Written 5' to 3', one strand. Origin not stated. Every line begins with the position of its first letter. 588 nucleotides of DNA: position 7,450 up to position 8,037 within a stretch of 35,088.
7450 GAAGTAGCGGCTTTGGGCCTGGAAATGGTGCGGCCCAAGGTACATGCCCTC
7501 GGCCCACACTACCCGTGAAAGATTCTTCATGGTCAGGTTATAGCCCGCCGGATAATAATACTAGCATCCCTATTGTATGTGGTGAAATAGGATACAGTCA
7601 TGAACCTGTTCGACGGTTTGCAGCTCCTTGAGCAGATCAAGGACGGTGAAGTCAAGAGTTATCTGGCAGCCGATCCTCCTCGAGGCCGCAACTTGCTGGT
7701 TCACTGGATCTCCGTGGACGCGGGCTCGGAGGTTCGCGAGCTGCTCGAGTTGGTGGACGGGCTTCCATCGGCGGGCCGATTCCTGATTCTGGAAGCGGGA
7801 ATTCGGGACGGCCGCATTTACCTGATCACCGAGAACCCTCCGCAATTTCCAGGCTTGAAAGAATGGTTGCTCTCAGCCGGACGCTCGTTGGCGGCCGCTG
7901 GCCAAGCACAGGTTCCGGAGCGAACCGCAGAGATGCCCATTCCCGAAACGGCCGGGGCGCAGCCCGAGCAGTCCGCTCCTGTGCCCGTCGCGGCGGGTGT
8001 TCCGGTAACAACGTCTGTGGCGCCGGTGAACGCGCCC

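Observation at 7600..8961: Tail-anchored protein with seven GEFTxxF short linear motifs and a pseudokinase-like N-terminal stub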

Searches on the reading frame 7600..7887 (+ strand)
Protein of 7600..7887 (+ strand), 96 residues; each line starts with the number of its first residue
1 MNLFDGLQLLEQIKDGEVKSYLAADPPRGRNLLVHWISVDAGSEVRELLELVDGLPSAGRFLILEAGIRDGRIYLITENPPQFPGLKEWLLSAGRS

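Call 17: search_solved_structures(query=A1, max_evalue=10, show_alignments=3)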
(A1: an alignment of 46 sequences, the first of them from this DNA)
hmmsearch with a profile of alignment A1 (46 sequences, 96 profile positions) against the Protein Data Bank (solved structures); distinct sequences matched with E-value up to 10: 81 (the best 60 are shown).
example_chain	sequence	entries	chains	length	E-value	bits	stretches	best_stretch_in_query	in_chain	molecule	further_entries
4rv1_A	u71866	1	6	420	6.2e-09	39.2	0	13-67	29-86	Engineered Protein OR497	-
4hxt_A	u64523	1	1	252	0.00015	25.1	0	13-67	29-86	De Novo Protein OR329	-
4din_B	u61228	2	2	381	0.0007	23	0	27-90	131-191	cAMP-dependent protein kinase type I-beta regulatory subunit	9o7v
4ysj_A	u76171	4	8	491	0.0047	20.3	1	3-91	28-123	Calmodulin-like domain protein kinase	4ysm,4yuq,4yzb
4aaa_A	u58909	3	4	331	0.03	17.8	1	4-76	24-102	CYCLIN-DEPENDENT KINASE-LIKE 2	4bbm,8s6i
1zmv_A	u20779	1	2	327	0.03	17.8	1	5-80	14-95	MAP/Microtubule affinity regulating kinase 2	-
2wzj_A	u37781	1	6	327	0.03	17.8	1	5-80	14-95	SERINE/THREONINE-PROTEIN KINASE MARK2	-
8txy_A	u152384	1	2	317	0.03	17.7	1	5-82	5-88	Serine/threonine-protein kinase MARK2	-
3iec_A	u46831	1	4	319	0.043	17.3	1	5-81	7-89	Serine/threonine-protein kinase MARK2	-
5eak_A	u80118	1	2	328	0.047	17.1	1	5-80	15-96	Serine/threonine-protein kinase MARK2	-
1y8g_A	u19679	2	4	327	0.048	17.1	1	5-80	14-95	MAP/Microtubule affinity-regulating kinase 2 | MAP/Microtubule affinity regulating kinase 2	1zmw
1zmu_A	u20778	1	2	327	0.048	17.1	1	5-80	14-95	MAP/Microtubule affinity regulating kinase 2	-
2r0i_A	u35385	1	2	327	0.048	17.1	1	5-80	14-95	Serine/threonine-protein kinase MARK2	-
8xfl_A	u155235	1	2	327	0.05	17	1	5-79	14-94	MAP/microtubule affinity-regulating kinase 4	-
5es1_A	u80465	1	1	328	0.051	17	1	5-79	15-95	MAP/microtubule affinity-regulating kinase 4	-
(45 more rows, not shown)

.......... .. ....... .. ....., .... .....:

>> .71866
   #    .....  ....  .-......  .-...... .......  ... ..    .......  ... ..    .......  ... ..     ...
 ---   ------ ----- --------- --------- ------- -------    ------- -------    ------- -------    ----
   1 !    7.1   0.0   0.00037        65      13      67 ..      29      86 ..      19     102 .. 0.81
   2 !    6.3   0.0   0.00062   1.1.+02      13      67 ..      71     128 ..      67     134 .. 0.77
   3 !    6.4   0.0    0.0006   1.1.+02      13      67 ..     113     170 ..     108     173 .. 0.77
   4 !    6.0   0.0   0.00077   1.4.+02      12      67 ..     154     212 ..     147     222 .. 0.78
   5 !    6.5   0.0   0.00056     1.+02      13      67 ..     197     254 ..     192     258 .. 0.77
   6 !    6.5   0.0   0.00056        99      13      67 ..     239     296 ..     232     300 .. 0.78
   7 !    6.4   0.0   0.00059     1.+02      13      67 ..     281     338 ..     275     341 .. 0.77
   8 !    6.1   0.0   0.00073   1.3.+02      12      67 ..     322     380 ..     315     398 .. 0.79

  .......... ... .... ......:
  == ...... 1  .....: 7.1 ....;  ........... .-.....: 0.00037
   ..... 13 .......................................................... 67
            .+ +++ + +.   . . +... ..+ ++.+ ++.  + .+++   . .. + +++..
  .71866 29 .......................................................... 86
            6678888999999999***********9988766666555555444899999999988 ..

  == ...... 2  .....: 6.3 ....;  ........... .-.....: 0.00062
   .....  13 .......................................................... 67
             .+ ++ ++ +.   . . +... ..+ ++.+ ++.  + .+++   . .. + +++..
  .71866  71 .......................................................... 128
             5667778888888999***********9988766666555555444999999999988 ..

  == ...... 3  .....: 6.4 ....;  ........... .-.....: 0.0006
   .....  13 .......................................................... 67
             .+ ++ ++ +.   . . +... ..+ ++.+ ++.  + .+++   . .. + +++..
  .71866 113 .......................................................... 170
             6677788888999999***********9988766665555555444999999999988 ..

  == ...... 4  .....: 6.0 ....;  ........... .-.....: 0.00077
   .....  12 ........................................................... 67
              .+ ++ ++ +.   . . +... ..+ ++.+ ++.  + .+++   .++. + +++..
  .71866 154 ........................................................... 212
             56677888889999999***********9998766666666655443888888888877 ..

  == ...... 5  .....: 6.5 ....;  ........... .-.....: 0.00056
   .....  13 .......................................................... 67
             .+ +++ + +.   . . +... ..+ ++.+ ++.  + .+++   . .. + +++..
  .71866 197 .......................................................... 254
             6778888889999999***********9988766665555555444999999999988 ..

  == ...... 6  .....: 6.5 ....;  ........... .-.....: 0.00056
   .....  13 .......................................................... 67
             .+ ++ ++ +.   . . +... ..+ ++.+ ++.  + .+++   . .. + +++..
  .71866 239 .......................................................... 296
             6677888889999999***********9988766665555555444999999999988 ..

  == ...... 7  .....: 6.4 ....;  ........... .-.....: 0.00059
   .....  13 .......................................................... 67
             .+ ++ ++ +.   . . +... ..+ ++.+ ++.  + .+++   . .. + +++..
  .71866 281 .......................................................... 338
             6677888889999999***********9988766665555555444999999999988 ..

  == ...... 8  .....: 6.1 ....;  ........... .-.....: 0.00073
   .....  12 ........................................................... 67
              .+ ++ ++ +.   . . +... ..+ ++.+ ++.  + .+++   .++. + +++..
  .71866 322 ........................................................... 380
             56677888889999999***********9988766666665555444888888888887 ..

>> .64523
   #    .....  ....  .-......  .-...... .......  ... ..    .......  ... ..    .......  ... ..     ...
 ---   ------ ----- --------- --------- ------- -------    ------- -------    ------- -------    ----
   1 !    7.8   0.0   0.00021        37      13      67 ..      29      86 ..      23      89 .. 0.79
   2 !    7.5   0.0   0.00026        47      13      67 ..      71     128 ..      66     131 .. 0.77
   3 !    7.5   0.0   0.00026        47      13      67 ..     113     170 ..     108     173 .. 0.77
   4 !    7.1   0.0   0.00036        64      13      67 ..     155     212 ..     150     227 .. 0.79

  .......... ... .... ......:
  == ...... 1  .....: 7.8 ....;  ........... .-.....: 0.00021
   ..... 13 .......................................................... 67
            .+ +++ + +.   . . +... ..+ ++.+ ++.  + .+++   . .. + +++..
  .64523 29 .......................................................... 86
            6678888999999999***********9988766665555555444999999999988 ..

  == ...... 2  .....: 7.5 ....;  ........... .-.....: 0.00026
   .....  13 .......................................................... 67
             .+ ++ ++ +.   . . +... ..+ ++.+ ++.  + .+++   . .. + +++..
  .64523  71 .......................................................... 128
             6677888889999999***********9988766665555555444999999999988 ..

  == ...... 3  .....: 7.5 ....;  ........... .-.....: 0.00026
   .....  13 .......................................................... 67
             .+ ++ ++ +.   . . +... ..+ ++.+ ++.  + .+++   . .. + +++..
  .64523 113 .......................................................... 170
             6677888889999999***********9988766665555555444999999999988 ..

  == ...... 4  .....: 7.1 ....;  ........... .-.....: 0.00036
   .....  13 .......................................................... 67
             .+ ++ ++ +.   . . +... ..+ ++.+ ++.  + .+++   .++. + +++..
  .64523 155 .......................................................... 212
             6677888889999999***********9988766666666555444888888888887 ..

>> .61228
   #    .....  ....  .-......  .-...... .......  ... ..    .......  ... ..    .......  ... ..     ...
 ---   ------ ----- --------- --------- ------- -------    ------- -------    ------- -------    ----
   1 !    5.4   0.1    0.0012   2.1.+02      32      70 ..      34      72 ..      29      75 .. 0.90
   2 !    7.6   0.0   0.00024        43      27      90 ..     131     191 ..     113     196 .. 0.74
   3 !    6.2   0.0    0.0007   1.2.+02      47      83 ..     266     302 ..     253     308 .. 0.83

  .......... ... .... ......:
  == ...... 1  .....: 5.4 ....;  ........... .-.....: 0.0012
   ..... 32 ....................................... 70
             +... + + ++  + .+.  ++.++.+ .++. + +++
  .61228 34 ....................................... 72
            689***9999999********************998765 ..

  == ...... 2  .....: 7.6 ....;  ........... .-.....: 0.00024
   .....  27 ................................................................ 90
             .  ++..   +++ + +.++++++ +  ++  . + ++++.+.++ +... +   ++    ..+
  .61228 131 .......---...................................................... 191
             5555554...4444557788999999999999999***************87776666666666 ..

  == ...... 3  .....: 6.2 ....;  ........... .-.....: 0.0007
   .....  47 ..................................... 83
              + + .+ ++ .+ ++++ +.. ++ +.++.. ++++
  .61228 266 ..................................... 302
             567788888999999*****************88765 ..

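Call 18: search_protein_families(library=pfam, alignment_id=A1, max_evalue=10)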
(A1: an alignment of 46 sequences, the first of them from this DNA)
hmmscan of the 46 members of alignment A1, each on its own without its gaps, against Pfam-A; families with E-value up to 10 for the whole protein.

A. member 1, seq(96 aa): 0 families

B. families by the number of members that match (of 46 scanned): 14 families
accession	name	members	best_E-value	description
PF25591.1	LRV_2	2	0.0021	Leucine Rich Repeat Variant domain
PF12123.13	CBD_PlyG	2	0.24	PlyG Cell wall binding domain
PF05678.19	VQ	1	0.0045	VQ motif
PF04954.18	SIP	1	0.016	Siderophore-interacting protein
PF08281.18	Sigma70_r4_2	1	0.1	Sigma-70, region 4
PF20268.4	SBDS_C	1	0.13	SBDS protein, C-terminal domain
PF14087.12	DUF4267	1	0.14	Domain of unknown function (DUF4267)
PF14304.11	CSTF_C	1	0.15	Transcription termination and cleavage factor C-terminal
PF24399.1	DUF7543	1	0.21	Family of unknown function (DUF7543)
PF03271.22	EB1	1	0.22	EB1-like C-terminal motif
PF02912.23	Phe_tRNA-synt_N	1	0.22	Aminoacyl tRNA synthetase class II, N-terminal domain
PF21065.3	Reovirus_L2_MT1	1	0.24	Reovirus core-spike protein lambda-2 (L2), methyltransferase-1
PF19932.4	DUF6395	1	0.27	Family of unknown function (DUF6395)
PF20785.2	MACPF_D3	1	0.32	MACPF protein, D3 domain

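Call 27: predict_structure(alignment_id=A1)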
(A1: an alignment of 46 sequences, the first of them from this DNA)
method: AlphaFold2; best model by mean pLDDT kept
length: 96 residues; sequences in the alignment: 46
mean_pLDDT: 89.8   pTM: 0.81
mean pLDDT of the five models: 89.8, 86.6, 86.2, 85.9, 84.3
residues with pLDDT >= 90: 58; 70-90: 35; 50-70: 3; < 50: 0
segments of 3 or more residues with pLDDT < 50: none
pLDDT, mean of each block of 10 residues (from residue 1): 89 93 95 91 83 89 91 92 90 82
secondary structure, 60 per line:
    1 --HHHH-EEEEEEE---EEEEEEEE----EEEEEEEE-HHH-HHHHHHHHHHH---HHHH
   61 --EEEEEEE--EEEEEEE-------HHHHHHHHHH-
elements in order: H3-6 E8-14 E18-25 E30-37 H43-53 H57-60 E63-69 E72-78 H86-95

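Call 30: fold_search(model_id=the predicted structure, library=pdb)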
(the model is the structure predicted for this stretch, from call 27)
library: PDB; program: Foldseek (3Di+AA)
matches with E <= 10: 1985; with E <= 0.001: 1
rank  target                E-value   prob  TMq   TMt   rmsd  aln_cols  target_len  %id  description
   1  5de2_A                4.8e-04  1.00  0.60  0.24   3.7        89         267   16  Structural mechanism of Nek7 activation by Nek9-induced dimerisation (released 2015-11-11)
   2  9qcv_K                2.3e-03  1.00  0.61  0.23   3.3        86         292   20  Cryo-EM structure of CAK-CDK2-cyclin A2 bound to AMP-PNP (released 2025-10-15)
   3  5de2_B                2.3e-03  1.00  0.59  0.25   3.8        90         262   16  Structural mechanism of Nek7 activation by Nek9-induced dimerisation (released 2015-11-11)
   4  2vv9                  2.5e-03  1.00  0.53  0.22   4.1        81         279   20  CDK2 in complex with an imidazole piperazine (released 2008-08-05)
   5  3d7t_A                2.5e-03  1.00  0.56  0.25   6.8       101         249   27  Structural basis for the recognition of c-Src by its inactivator Csk (released 2008-08-05)
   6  6s73_D                3.0e-03  1.00  0.57  0.24   4.2        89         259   16  Crystal structure of Nek7 SRS mutant bound to compound 51 (released 2020-06-10)
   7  7wj7_A                3.2e-03  1.00  0.50  0.22   5.3        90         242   14  Crystal Structure of the Kinase Domain with Adenosine of a Class III Lanthipeptide Synthetase CurKC (released 2022-11-09)
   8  4fkw                  3.4e-03  1.00  0.55  0.22   4.1        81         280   20  Crystal structure of the cdk2 in complex with oxindole inhibitor (released 2013-05-08)
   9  8yng                  3.4e-03  1.00  0.55  0.21   4.5        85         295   19  CDK2 and compounds and inhibors (released 2025-03-19)
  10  6xx8_B                3.6e-03  1.00  0.59  0.20   3.7        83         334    8  Arabidopsis thaliana Casein Kinase 2 (CK2) alpha-1 crystal form II (released 2020-04-15)
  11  9uaw                  3.6e-03  1.00  0.56  0.21   8.1       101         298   19  LL-DA-4-cdk2 protein (released 2026-04-08)
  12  9qjj_B                3.8e-03  1.00  0.60  0.23   3.1        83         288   20  Cryo-EM structure of CDK2-cyclin A bound to OTS964 (released 2026-03-18)
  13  3uyt_D                3.8e-03  1.00  0.57  0.24   3.4        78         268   15  crystal structure of ck1d with PF670462 from P1 crystal form (released 2012-01-11)
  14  4qmn                  3.8e-03  1.00  0.57  0.22   3.5        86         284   12  MST3 in complex with BOSUTINIB (released 2015-07-01)
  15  9hk5                  3.8e-03  1.00  0.58  0.20   3.7        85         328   13  Structure of a mutant of human protein kinase CK2alpha' that equals its isoenzyme CK2alpha in affinity to the regulatory (released 2025-05-07)
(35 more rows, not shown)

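Call 46: search_protein_representatives(alignment_id=A1)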
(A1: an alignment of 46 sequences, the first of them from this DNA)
Query: 46 sequences, 96 profile positions. Proteins with E-value up to 0.001 (for the whole library): 1662; up to 1e-10: 812; up to 1e-30: 0. The best 150 are listed.
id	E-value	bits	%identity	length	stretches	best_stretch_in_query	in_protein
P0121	2.3e-29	117.6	-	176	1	1-92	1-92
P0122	2.5e-29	117.4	-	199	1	3-95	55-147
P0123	3.2e-29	117.1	-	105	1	2-94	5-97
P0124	7.0e-29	116.0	-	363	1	1-94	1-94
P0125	9.2e-29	115.6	-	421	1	1-93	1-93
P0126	1.2e-28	115.3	-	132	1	1-95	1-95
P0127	4.3e-28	113.5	-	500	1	1-95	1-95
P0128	4.4e-28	113.4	-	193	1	3-95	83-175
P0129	5.9e-28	113.0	-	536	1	1-93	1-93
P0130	8.7e-28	112.5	-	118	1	1-94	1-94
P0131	9.6e-28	112.3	-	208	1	1-93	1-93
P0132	1.0e-27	112.3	-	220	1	3-94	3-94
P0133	1.1e-27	112.2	-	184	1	4-95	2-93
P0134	1.3e-27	112.0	-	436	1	2-94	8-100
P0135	1.3e-27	111.9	-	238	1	2-95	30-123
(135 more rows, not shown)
